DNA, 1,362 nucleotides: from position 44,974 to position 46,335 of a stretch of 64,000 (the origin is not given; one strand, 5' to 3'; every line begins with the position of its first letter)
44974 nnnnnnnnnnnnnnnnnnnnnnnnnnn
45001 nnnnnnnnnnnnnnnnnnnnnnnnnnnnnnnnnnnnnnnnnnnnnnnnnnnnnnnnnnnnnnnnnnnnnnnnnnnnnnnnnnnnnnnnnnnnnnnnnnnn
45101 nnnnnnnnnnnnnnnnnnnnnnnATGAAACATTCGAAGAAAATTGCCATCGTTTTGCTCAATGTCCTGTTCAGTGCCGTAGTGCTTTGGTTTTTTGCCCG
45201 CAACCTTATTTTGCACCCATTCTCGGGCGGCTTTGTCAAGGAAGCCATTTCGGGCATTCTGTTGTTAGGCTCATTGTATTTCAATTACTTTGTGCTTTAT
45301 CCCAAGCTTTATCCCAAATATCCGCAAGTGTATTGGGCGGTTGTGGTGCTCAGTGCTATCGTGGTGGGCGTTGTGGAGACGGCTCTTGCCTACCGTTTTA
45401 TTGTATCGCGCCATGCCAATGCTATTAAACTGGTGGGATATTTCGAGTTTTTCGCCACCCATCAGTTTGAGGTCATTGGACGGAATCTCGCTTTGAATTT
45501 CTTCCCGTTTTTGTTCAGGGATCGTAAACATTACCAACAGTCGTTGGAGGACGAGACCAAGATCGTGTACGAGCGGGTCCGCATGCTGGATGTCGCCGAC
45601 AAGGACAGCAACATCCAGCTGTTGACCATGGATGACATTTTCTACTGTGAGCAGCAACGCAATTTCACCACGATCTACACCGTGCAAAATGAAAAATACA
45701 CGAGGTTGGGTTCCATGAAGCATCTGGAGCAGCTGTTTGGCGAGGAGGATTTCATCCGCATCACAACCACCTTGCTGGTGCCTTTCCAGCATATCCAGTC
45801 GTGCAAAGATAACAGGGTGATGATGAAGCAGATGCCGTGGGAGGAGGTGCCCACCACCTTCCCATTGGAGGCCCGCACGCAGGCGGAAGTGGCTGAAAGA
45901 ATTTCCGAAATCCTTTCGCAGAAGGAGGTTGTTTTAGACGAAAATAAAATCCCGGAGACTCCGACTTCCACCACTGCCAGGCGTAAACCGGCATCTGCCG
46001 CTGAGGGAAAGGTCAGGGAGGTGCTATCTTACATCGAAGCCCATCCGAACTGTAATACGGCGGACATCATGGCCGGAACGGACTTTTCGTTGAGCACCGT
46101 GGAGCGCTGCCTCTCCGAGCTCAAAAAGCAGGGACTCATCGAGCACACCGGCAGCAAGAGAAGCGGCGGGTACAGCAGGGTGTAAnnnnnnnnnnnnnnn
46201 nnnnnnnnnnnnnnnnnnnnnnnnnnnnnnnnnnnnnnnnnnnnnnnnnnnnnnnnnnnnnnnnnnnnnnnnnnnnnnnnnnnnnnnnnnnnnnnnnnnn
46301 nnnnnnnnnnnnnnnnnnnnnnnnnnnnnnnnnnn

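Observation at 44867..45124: Divergent control region: LytTR gene and Cys-rich/rSAM operon share a symmetric repeat-flanked promoter module (possible autoregulation)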

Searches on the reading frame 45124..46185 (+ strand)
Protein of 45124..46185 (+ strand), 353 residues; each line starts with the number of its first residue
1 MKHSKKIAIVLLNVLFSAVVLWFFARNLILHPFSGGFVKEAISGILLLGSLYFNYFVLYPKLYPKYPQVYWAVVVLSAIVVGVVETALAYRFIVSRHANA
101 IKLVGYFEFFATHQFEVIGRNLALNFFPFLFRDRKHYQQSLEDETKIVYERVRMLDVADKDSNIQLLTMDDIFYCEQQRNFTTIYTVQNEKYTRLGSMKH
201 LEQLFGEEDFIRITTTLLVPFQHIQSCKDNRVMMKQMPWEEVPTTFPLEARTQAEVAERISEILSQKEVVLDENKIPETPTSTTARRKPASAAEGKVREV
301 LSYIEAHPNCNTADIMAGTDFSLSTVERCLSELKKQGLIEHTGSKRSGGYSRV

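Call 7: search_protein_families(library=ncbifam, proteins=[window:45124-46185:+], max_evalue=0.01)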
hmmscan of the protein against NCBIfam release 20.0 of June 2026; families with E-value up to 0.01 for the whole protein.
window:45124-46185:+ (353 aa): 3 families
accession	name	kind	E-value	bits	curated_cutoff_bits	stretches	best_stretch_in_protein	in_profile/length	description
NF010684.1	PRK14084.1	equivalog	4.6e-05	23.3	375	1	141-228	136-221/254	response regulator transcription factor LytR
NF045593.1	bilirub_TF_BilQ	equivalog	0.0043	16.8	125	1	301-345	36-80/135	bilirubin utilization transcriptional regulator BilQ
TIGR01884.1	cas_HTH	subfamily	0.0047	16.3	60.2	1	299-346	146-192/202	CRISPR-associated CARF protein Csa3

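Call 8: search_protein_families(library=pfam, proteins=[window:45124-46185:+], max_evalue=0.01)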
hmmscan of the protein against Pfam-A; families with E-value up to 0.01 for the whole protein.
window:45124-46185:+ (353 aa): 8 families
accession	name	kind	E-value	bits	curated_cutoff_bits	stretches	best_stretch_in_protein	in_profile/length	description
PF04397.21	LytTR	-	5.7e-09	36.5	22.6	1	164-235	3-78/98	LytTr DNA-binding domain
PF13412.12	HTH_24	-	1.4e-06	28.2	21.9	1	298-340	6-48/48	Winged helix-turn-helix DNA-binding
PF12802.13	MarR_2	-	6.8e-06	26.6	27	1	300-345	10-56/61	MarR family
PF09339.16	HTH_IclR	-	0.00026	21.2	22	1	299-341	7-50/52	IclR helix-turn-helix domain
PF25213.1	HVO_A0261_N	-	0.0026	18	35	1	310-344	25-59/86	HVO_A0261 N-terminal domain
PF08220.18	HTH_DeoR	-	0.003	17.7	21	1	299-341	4-46/57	DeoR-like helix-turn-helix domain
PF22168.2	DIP2311-like_C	-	0.0051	17.5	27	1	311-350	21-60/63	Transcriptional regulator DIP2311-like, C-terminal domain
PF01022.26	HTH_5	-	0.0059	16.9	22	0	298-340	5-46/47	Bacterial regulatory protein, arsR family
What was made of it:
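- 45124..46185 (+): Gene for a 353-aa regulator with four N-terminal helices, a LytTR domain and a C-terminal winged helix. PF04397 at 36.5 bits against a cut-off of 22.6, and HTH_24 at 1.4e-6 (call 8).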

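Call 19: find_encoding_contigs(protein=window:45124-46185:+, flank=10000, max_places=10)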
Protein window:45124-46185:+ (353 aa): 23 contigs read that carry it; 10 places shown.
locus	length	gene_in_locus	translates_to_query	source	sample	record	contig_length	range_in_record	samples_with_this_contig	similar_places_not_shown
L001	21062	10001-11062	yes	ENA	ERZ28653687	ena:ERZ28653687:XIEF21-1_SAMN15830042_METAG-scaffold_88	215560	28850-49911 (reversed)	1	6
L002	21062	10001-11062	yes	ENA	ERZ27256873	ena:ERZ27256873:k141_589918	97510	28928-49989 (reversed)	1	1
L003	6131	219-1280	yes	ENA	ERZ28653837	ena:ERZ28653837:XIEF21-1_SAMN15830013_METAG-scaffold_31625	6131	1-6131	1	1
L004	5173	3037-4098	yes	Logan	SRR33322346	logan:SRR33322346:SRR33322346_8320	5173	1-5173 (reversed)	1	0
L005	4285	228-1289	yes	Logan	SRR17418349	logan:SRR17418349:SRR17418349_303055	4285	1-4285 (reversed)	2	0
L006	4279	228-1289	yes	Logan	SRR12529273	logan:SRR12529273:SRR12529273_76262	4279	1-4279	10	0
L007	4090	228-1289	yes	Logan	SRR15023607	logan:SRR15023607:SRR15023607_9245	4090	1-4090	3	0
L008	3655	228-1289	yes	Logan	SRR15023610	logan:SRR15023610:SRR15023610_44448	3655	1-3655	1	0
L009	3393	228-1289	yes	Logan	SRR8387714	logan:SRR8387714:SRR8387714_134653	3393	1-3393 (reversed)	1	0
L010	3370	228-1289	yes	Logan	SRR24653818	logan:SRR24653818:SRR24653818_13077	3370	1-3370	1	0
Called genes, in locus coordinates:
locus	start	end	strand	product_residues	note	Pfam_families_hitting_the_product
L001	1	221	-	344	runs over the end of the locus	-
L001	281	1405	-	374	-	-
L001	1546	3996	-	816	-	PF13620:CarboxypepD_reg, PF13715:CarbopepD_reg_2, PF09430:EMC7_beta-sandw (faint), PF07715:Plug, PF00593:TonB_dep_Rec_b-barrel, PF14905:OMP_b-brl_3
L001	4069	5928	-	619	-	PF04542:Sigma70_r2, PF08281:Sigma70_r4_2, PF10988:DUF2807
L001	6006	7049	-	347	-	-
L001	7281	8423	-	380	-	-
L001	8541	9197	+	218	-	-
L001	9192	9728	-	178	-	-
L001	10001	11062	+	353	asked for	PF04397:LytTR, PF13412:HTH_24 (weak)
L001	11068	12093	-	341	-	PF13173:AAA_14, PF13635:DUF4143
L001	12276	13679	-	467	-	PF13573:SprB, PF18962:Por_Secre_tail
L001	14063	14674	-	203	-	PF01557:FAA_hydrolase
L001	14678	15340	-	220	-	PF13353:Fer4_12 (weak), PF04055:Radical_SAM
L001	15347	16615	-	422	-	-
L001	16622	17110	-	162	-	PF12850:Metallophos_2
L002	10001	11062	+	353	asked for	PF04397:LytTR, PF13412:HTH_24 (weak)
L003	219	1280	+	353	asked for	PF04397:LytTR, PF13412:HTH_24 (weak)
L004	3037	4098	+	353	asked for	PF04397:LytTR, PF13412:HTH_24 (weak)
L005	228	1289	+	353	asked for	PF04397:LytTR, PF13412:HTH_24 (weak)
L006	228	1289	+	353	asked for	PF04397:LytTR, PF13412:HTH_24 (weak)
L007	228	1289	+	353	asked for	PF04397:LytTR, PF13412:HTH_24 (weak)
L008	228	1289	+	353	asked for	PF04397:LytTR, PF13412:HTH_24 (weak)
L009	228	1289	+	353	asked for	PF04397:LytTR, PF13412:HTH_24 (weak)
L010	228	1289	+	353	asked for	PF04397:LytTR, PF13412:HTH_24 (weak)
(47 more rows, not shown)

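Call 30: find_related_loci(query=A2, collection=metagenome_contigs, flank=4000)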
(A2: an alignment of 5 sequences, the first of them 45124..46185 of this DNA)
Query A2 (353 aa) in metagenome_contigs; peptide patterns used: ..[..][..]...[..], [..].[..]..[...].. (x = any residue, [..] = any of these).
600 stretches matched a pattern (row limit reached: there are more); 18 encode a relative of the query (tblastn E <= 1e-3); 18 distinct loci.
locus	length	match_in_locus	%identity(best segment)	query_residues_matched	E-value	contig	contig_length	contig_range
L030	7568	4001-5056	72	2-353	4e-175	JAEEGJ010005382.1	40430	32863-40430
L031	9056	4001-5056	72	2-353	4e-175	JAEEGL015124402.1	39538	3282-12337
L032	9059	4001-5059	70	2-353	2e-169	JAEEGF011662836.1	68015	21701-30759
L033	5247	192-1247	64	2-353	2e-156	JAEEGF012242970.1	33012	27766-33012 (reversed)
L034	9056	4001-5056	64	2-353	5e-156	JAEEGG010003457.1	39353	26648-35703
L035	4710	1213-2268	63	2-353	2e-157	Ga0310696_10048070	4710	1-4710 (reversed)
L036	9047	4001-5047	62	2-350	1e-152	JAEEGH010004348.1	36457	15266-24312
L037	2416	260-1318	64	2-353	8e-154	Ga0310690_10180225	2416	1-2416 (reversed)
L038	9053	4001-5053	56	1-350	4e-126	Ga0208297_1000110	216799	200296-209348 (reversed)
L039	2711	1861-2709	67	2-283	4e-131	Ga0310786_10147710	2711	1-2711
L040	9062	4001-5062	48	1-353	3e-113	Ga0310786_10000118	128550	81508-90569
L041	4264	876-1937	48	1-353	5e-114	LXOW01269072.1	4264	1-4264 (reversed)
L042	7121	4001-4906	56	53-353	2e-111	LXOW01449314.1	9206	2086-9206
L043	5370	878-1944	53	1-353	4e-106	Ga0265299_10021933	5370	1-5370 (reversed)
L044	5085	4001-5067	53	1-353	4e-106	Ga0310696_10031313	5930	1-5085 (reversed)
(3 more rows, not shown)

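Call 31: find_homologous_proteins(query=window:45124-46185:+, max_evalue=0.00001)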
Query window:45124-46185:+ (353 aa): 454 proteins with E <= 0.00001 among 2657 candidates; the best 120 are listed.
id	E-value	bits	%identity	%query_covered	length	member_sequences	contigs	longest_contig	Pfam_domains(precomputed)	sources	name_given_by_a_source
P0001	1.6e-232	788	100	100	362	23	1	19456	PF13412.13,PF04397.22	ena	-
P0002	1.2e-206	703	88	100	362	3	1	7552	PF13412.13,PF12802.14,PF04397.22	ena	-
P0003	9.4e-201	684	87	100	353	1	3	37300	PF13412.13,PF04397.22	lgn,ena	-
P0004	1.0e-200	684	87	100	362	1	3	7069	PF13412.13,PF04397.22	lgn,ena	-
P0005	4.2e-192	656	81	100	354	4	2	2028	PF04397.22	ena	-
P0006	7.4e-170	582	72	100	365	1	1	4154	PF04397.22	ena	-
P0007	1.1e-168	579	72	100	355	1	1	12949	PF13412.13,PF04397.22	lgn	-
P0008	3.5e-167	574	72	100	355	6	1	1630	PF13412.13,PF04397.22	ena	-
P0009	3.5e-167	574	73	100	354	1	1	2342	PF04397.22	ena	-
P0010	9.9e-167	572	71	100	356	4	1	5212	PF04397.22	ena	-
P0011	1.8e-166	571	70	100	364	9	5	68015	PF13412.13,PF04397.22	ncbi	-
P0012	3.7e-166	570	72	100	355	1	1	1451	PF04397.22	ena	-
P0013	1.0e-164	566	72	100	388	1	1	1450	PF04397.22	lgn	-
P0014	2.4e-164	564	70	100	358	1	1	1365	PF13412.13,PF04397.22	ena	-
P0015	3.6e-164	564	71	100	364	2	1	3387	PF13412.13,PF04397.22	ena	-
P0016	3.1e-163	561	70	100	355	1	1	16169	PF04397.22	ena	-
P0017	3.6e-163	560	72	100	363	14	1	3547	PF13412.13,PF04397.22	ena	-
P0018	5.5e-162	557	70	100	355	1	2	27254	PF13412.13,PF04397.22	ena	-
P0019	6.0e-162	556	70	100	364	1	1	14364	PF13412.13,PF04397.22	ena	-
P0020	7.6e-162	556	70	100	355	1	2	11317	PF04397.22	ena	-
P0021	1.1e-161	556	69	100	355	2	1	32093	PF04397.22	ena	-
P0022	1.2e-161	556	71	100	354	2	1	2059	PF13412.13,PF04397.22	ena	-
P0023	2.5e-161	554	69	100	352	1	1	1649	PF04397.22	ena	-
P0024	2.5e-161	554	69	100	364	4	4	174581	PF04397.22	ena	-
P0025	3.0e-161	554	69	100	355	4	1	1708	PF13412.13,PF04397.22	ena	-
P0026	3.1e-161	554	69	100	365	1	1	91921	PF13412.13,PF04397.22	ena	-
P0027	3.4e-161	554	70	100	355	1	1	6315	PF04397.22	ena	-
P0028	4.9e-161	554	68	100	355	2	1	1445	PF13412.13,PF04397.22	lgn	-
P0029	2.1e-160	551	68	100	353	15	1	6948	PF13412.13,PF04397.22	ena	-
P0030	1.3e-159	549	70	100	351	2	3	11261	PF04397.22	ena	-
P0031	2.0e-157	542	69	100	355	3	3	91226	PF04397.22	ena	-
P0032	1.6e-156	539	67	100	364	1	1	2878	PF13412.13,PF04397.22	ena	-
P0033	3.2e-156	538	68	100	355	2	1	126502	PF04397.22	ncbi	-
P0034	1.1e-154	533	70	93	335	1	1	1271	PF13412.13,PF04397.22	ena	-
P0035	3.1e-154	531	67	100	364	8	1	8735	PF04397.22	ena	-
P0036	4.9e-154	530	65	100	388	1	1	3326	PF04397.22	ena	-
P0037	1.1e-153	529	65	100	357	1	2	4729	PF04397.22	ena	-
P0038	2.6e-153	528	65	100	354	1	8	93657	PF04397.22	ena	-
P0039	3.4e-153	528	66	100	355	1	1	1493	PF13412.13,PF04397.22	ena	-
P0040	1.4e-151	522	65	100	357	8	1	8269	PF13412.13,PF04397.22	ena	-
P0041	2.5e-150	518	66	100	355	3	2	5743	PF04397.22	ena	-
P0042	5.1e-150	517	66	100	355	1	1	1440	PF04397.22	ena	-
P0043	2.1e-149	515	65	100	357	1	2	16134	PF13412.13,PF04397.22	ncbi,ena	-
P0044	2.1e-149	515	65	100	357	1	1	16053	PF13412.13,PF04397.22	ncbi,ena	-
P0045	5.9e-148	510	64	100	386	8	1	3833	PF04397.22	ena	-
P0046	1.0e-147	510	64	100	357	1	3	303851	PF13412.13,PF04397.22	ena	-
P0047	1.5e-147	509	64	100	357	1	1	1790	PF13412.13,PF04397.22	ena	-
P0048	5.4e-147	507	63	99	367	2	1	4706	PF13412.13,PF04397.22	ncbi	-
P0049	6.0e-147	507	63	100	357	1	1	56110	PF13412.13,PF04397.22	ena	-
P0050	8.2e-147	507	63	100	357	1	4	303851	PF13412.13,PF04397.22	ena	-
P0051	4.2e-146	504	63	100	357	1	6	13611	PF13412.13,PF04397.22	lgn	-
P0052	5.2e-146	504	63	100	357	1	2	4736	PF13412.13,PF04397.22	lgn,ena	-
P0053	7.6e-146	504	63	100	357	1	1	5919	PF13412.13,PF04397.22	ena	-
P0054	1.1e-145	503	63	100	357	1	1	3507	PF13412.13,PF04397.22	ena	-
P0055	1.5e-145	503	64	100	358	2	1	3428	PF13412.13,PF04397.22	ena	-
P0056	3.8e-145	501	63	100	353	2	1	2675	PF04397.22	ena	-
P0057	4.7e-145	501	63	100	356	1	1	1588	PF04397.22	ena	-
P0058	5.0e-145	501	63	100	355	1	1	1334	PF13412.13,PF04397.22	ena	-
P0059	1.1e-144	500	63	100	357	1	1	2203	PF13412.13,PF04397.22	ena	-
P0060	2.0e-144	499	63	100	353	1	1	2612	PF04397.22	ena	-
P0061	2.7e-144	498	65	100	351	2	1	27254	PF04397.22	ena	-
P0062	3.1e-144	498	63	100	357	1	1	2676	PF13412.13,PF04397.22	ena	-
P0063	3.4e-144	498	63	100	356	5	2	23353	PF13412.13,PF04397.22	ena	-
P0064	5.7e-144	497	62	100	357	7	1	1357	PF13412.13,PF04397.22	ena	-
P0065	2.4e-143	495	62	100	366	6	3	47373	PF13412.13,PF04397.22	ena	-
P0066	4.5e-143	494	62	100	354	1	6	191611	PF13412.13,PF04397.22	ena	-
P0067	4.8e-143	494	63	100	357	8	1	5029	PF13412.13,PF04397.22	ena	-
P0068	2.4e-142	492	65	93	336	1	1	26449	PF13412.13,PF04397.22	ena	-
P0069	4.8e-142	491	61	99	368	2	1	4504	PF12802.14,PF04397.22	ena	-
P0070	9.4e-142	490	63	95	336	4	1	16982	PF13412.13,PF04397.22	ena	-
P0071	1.5e-141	489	62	100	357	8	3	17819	PF13412.13,PF04397.22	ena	-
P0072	3.1e-141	488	62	95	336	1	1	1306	PF04397.22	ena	-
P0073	9.0e-141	487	60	100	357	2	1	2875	PF13412.13,PF04397.22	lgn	-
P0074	4.6e-140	485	62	100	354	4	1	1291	PF04397.22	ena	-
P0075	7.7e-140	484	62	95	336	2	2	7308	PF13412.13,PF04397.22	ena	-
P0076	7.3e-139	481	64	93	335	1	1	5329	PF13412.13,PF04397.22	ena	-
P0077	9.8e-139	480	61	100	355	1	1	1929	PF04397.22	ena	-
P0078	1.1e-138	480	63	95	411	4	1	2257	PF04397.22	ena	-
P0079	1.5e-137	476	62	95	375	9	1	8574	PF04397.22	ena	-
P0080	8.2e-137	474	59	100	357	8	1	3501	PF13412.13,PF04397.22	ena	-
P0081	8.6e-137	474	59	100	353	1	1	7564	PF04397.22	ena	-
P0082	4.2e-136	472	59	100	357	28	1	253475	PF13412.13,PF04397.22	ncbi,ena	-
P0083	1.1e-135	470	62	93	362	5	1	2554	PF04397.22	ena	-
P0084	1.3e-135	470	58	100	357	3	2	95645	PF04397.22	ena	-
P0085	1.7e-135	470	59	99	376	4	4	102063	PF04397.22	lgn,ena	-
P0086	2.3e-135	469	57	100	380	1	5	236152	PF13412.13,PF04397.22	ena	-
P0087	1.6e-134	466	58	100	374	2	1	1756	PF13412.13,PF04397.22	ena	-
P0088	1.8e-134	466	58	99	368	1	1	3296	PF04397.22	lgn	-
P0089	2.2e-134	466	59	99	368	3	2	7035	PF04397.22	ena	-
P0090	1.5e-133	463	59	99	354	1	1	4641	PF13412.13,PF04397.22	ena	-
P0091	4.3e-133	462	58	99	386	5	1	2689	PF04397.22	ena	-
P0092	4.5e-133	462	57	100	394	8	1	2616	PF04397.22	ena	-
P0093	1.2e-132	460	61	100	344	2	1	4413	PF04397.22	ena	-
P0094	1.7e-132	460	58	100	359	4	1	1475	PF13412.13,PF04397.22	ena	-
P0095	1.9e-132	460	59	99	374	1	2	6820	PF04397.22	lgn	-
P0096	3.7e-132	459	60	100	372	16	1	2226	PF04397.22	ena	-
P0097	4.0e-132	458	59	99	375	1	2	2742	PF04397.22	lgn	-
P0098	4.6e-132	458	58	99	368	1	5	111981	PF04397.22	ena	-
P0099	4.7e-132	458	59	100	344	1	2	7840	PF04397.22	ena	-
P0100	5.0e-132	458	59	99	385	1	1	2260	PF04397.22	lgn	-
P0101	1.1e-131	457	58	99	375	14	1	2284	PF04397.22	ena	-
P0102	1.2e-131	457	58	99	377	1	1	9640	PF04397.22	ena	-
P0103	1.2e-131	457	56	99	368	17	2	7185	PF13412.13,PF04397.22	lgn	-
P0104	1.5e-131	457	58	99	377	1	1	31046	PF04397.22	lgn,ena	-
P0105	1.6e-131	456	57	99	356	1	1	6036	PF04397.22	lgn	-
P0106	1.7e-131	456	58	99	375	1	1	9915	PF04397.22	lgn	-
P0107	2.6e-131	456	57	99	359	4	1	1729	PF04397.22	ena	-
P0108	2.7e-131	456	57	100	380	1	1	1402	PF04397.22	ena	-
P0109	3.0e-131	456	58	99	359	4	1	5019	PF04397.22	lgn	-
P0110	3.1e-131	456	58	99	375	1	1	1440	PF04397.22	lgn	-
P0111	3.2e-131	455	58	99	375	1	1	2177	PF04397.22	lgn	-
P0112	4.2e-131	455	56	100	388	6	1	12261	PF04397.22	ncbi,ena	-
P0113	5.5e-131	455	58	99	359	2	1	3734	PF13412.13,PF04397.22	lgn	-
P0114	5.9e-131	455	58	99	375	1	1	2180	PF04397.22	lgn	-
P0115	6.2e-131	455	58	99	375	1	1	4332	PF04397.22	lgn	-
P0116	6.3e-131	455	59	99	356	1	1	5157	PF04397.22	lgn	-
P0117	8.0e-131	454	57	99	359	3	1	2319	PF04397.22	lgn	-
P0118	8.2e-131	454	58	99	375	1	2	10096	PF04397.22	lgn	-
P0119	8.4e-131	454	58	99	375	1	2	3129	PF04397.22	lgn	-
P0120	1.2e-130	454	60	100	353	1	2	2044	PF04397.22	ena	-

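Call 45: search_protein_representatives(protein=window:45124-46185:+)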
Query: 353 residues. Proteins with E-value up to 0.001 (for the whole library): 302; up to 1e-10: 158; up to 1e-30: 26. The best 150 are listed.
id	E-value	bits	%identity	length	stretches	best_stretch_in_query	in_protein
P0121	3.0e-119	414.5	55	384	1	1-350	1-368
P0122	1.3e-97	343.4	58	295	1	1-263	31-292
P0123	3.6e-97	341.9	45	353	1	4-353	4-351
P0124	1.3e-77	277.7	38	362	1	1-351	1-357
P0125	2.4e-74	266.9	53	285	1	87-316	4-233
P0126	8.4e-74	265.1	45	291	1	69-352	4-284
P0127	3.2e-73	263.2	37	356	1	1-351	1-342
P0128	4.5e-70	252.8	39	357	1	2-351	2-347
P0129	2.0e-66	240.9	56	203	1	148-351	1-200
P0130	5.7e-62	226.2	48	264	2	161-351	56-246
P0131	5.5e-54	200.0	42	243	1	117-351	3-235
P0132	5.3e-44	167.1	75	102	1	148-248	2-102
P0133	2.0e-42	161.9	50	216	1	20-169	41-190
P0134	4.5e-42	160.8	50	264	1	1-165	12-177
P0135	7.6e-41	156.8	29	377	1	12-351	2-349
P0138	3.1e-38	148.2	32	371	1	10-352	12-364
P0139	2.2e-35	138.8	29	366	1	15-352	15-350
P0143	1.0e-32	130.1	28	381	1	8-351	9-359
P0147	2.1e-30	122.5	26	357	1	7-351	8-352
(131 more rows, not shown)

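Call 61: predict_structure(alignment_id=A4)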
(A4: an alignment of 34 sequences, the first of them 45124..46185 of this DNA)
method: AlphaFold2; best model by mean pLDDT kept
length: 353 residues; sequences in the alignment: 34
mean_pLDDT: 78.0   pTM: 0.39
mean pLDDT of the five models: 78.0, 76.3, 76.0, 75.1, 74.6
residues with pLDDT >= 90: 45; 70-90: 235; 50-70: 49; < 50: 24
segments of 3 or more residues with pLDDT < 50: 269-291
pLDDT, mean of each block of 10 residues (from residue 1): 68 74 59 72 83 85 87 92 88 84 87 87 80 61 54 78 83 89 90 84 80 89 86 88 87 83 69 31 33 76 88 87 87 88 72 83
secondary structure, 60 per line:
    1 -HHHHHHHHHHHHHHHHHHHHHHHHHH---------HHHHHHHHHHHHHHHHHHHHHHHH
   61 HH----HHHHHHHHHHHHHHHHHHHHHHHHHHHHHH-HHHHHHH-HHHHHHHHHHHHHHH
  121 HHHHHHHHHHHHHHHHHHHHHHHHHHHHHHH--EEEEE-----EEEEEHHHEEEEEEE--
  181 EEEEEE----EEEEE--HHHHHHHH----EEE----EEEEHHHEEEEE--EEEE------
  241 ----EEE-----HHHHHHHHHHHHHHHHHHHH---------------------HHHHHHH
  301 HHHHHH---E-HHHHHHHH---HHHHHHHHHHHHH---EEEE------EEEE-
elements in order: H2-27 H37-62 H67-96 H98-104 H106-151 E154-158 E164-168 E172-178 E181-186 E191-195 H198-205 E210-212 E217-220 E224-228 E231-234 E245-247 H253-272 H294-306 H312-319 H323-335 E339-342 E349-352
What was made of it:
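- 45124..46185 (+): AlphaFold2 model with pLDDT 78 (call 61).
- On LytTR-domain transcription factors (PF04397): AlphaFold2 model, strands 154-247 (call 61).
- On agr-type two-component quorum circuit: The N-terminus is four long helices (calls 8, 61).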
